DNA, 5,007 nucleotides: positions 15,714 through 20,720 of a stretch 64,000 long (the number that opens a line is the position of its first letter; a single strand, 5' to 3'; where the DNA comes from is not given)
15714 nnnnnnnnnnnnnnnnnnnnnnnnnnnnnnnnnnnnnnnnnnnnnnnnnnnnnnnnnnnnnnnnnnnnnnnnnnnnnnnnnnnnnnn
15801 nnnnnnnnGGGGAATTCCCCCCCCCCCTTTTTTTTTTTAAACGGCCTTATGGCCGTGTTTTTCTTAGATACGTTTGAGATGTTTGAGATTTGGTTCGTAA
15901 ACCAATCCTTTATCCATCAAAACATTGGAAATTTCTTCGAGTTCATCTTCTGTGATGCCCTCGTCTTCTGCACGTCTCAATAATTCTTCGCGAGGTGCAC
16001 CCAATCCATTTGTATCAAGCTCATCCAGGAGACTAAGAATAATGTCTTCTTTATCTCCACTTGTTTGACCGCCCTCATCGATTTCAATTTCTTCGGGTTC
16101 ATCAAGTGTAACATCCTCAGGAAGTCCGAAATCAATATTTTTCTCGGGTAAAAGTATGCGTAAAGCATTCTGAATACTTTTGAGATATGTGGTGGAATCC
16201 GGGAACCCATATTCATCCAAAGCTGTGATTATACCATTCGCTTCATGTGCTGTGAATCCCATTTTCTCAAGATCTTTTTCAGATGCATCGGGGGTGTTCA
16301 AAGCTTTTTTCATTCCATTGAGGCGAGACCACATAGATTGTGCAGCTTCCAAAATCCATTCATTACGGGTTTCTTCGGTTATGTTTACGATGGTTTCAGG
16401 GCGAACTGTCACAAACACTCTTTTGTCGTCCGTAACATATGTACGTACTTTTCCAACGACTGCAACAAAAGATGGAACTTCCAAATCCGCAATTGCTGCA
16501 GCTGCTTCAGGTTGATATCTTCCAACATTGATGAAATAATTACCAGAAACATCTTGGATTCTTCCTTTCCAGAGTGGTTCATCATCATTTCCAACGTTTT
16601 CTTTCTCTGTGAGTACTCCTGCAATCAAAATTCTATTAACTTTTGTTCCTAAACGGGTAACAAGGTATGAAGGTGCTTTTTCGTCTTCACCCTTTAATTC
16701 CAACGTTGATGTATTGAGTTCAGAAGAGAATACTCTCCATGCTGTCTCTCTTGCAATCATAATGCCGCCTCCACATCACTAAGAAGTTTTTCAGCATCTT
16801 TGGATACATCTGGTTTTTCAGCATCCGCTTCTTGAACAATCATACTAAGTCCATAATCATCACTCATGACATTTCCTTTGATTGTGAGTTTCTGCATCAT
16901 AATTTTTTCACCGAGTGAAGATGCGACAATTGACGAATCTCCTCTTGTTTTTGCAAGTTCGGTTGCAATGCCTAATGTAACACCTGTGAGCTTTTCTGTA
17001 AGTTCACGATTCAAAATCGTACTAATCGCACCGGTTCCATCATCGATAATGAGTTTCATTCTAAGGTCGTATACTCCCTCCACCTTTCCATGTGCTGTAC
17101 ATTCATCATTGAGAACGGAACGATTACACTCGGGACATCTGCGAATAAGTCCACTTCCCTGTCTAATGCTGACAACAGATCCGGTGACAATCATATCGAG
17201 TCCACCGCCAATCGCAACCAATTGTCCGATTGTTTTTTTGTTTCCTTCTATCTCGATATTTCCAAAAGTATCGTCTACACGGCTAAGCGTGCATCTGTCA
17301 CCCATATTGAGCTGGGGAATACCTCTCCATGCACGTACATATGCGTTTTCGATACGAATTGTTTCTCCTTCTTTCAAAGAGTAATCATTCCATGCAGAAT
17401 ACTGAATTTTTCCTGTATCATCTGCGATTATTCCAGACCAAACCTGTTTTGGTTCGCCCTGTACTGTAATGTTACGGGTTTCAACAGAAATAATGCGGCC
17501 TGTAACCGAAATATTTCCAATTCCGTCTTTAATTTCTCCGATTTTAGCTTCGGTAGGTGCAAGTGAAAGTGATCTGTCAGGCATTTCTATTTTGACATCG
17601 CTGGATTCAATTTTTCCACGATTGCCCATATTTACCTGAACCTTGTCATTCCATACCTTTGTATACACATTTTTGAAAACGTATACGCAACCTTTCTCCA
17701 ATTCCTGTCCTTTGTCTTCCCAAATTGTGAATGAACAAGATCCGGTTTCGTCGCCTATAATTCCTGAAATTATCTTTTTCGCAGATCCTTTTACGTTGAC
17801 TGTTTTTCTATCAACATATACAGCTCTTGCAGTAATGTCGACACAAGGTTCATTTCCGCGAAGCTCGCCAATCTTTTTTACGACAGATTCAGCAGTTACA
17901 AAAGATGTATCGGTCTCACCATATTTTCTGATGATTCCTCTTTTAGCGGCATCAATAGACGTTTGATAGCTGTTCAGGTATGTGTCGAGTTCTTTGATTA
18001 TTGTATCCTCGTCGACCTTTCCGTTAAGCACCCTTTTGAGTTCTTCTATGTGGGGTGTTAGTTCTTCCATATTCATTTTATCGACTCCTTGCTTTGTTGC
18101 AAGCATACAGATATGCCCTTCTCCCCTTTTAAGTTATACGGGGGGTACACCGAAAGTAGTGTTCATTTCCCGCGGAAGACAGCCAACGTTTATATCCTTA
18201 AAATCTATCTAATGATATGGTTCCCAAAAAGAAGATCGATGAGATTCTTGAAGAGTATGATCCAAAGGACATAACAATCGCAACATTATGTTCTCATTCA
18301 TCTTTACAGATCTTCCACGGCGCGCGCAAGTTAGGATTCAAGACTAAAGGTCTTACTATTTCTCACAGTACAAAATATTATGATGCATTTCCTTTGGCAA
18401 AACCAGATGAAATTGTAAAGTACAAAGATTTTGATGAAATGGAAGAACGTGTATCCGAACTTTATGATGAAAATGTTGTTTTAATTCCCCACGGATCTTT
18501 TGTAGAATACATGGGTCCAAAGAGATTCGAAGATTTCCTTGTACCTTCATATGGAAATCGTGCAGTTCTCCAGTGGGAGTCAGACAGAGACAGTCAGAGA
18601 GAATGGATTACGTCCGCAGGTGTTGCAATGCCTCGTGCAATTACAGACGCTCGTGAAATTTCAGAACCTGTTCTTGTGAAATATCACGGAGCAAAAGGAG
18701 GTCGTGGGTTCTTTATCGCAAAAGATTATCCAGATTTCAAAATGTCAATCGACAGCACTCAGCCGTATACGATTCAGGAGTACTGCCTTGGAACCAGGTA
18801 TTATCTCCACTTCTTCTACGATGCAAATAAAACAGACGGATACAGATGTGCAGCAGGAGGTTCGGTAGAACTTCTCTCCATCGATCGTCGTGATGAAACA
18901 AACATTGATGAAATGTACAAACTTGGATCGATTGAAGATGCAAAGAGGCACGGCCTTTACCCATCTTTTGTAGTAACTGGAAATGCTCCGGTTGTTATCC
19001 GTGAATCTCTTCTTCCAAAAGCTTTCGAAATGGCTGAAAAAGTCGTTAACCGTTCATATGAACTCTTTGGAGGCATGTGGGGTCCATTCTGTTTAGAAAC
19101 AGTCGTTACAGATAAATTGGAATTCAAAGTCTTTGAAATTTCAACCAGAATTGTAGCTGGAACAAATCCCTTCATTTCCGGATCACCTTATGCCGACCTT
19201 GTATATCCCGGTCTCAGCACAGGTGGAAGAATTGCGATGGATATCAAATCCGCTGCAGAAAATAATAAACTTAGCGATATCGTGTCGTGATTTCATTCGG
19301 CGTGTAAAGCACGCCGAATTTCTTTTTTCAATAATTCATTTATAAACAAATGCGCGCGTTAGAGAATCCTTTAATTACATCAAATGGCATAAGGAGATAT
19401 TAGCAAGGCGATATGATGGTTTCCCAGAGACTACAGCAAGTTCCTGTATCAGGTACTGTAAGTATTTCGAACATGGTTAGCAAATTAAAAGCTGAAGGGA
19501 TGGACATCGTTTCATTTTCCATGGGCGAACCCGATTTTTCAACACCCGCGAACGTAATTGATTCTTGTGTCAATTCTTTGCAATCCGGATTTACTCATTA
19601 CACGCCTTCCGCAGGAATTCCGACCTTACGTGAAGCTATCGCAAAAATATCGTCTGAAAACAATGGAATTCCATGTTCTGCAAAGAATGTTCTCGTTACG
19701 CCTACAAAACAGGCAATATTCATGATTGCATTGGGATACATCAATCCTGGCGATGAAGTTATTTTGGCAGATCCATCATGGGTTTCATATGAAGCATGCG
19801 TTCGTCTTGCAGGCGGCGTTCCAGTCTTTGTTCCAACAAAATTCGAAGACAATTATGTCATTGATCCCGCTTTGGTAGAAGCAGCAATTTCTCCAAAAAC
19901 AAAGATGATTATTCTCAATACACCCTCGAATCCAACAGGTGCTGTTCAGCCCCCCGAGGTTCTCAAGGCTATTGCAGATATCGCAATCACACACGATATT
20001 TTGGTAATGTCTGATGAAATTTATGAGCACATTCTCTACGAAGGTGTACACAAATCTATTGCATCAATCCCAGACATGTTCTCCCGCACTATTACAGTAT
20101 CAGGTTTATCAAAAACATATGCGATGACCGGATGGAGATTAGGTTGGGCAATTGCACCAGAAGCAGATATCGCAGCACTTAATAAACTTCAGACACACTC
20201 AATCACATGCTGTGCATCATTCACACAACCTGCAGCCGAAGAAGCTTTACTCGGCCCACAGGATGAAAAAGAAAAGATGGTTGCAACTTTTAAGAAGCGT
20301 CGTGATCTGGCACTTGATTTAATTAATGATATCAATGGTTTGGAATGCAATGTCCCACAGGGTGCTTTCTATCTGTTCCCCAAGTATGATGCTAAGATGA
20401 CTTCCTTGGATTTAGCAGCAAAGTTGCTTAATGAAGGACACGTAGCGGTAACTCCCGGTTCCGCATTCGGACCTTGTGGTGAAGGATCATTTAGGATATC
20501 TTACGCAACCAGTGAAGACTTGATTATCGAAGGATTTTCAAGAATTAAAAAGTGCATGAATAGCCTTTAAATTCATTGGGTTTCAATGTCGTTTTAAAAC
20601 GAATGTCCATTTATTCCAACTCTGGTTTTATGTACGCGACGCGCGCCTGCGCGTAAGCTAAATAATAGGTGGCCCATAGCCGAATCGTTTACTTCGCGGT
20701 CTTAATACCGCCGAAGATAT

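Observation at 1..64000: None of the 70 stop codons in the window is TAG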

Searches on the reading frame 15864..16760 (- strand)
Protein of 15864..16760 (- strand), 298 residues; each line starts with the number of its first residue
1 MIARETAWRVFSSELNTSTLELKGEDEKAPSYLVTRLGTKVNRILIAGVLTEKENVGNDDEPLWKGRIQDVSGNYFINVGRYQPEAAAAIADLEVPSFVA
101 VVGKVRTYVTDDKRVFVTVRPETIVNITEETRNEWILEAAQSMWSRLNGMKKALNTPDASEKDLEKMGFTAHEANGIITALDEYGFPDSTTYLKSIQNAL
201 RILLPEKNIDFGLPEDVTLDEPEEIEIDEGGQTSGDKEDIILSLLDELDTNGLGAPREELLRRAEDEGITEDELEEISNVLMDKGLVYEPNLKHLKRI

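Call 10: search_protein_families(library=pfam, proteins=[window:15864-16760:-])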
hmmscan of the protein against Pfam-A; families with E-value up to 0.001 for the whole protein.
window:15864-16760:- (298 aa): 1 family
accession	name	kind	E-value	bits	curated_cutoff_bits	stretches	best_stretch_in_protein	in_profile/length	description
PF21120.3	MCM_WH_arc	-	0.00035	21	26.1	1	236-296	1-63/63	Archaeal MCM, winged-helix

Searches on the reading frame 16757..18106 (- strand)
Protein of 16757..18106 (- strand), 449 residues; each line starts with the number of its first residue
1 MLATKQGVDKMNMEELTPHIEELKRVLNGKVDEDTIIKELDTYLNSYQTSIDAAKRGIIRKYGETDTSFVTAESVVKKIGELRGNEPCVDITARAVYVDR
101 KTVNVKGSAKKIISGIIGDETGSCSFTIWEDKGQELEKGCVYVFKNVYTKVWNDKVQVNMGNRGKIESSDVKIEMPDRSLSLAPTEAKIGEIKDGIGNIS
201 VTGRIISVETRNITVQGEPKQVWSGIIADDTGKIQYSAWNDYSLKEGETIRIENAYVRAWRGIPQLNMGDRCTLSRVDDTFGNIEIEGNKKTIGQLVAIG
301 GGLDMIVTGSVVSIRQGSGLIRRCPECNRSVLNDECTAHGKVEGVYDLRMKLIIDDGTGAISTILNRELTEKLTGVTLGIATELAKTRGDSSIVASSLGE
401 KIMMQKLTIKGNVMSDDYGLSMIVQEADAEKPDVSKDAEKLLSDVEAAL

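Call 10: search_protein_families(library=pfam, proteins=[window:16757-18106:-])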
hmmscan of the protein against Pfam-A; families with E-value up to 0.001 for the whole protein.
window:16757-18106:- (449 aa): 2 families
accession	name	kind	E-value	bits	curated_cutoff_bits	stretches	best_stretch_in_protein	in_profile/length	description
PF21473.3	Ssb-like_OB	-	9e-12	45.5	24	2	103-167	32-96/97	Single-stranded DNA binding protein Ssb-like, OB fold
PF01336.31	tRNA_anti-codon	-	1.8e-07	31.5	27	0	200-256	2-50/75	OB-fold nucleic acid binding domain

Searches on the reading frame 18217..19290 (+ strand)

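Call 10: search_protein_families(library=pfam, proteins=[window:18217-19290:+])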
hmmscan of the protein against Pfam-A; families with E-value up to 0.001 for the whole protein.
window:18217-19290:+ (357 aa): 2 families
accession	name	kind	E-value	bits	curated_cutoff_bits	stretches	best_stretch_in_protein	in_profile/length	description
PF06973.17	DUF1297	-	3.7e-53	180.3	23.8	1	181-356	20-187/188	Domain of unknown function (DUF1297)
PF06849.18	DUF1246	-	2e-39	134.8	25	1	21-141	1-121/122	Protein of unknown function (DUF1246)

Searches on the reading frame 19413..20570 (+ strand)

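Call 10: search_protein_families(library=pfam, proteins=[window:19413-20570:+])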
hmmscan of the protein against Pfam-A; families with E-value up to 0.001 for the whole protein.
window:19413-20570:+ (385 aa): 4 families
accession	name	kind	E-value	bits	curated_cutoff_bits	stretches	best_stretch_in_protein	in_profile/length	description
PF00155.27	Aminotran_1_2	-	3e-69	234.3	19.7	1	31-369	2-352/361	Aminotransferase class I and II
PF01041.23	DegT_DnrJ_EryC1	-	3.2e-11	43.5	19.8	1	106-201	58-145/360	DegT/DnrJ/EryC1/StrS aminotransferase family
PF00266.25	Aminotran_5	-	3.5e-06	26.7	21.5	1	97-201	69-175/371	Aminotransferase class-V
PF01053.26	Cys_Met_Meta_PP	-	5.1e-06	25.7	27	1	93-202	71-174/381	Cys/Met metabolism PLP-dependent enzyme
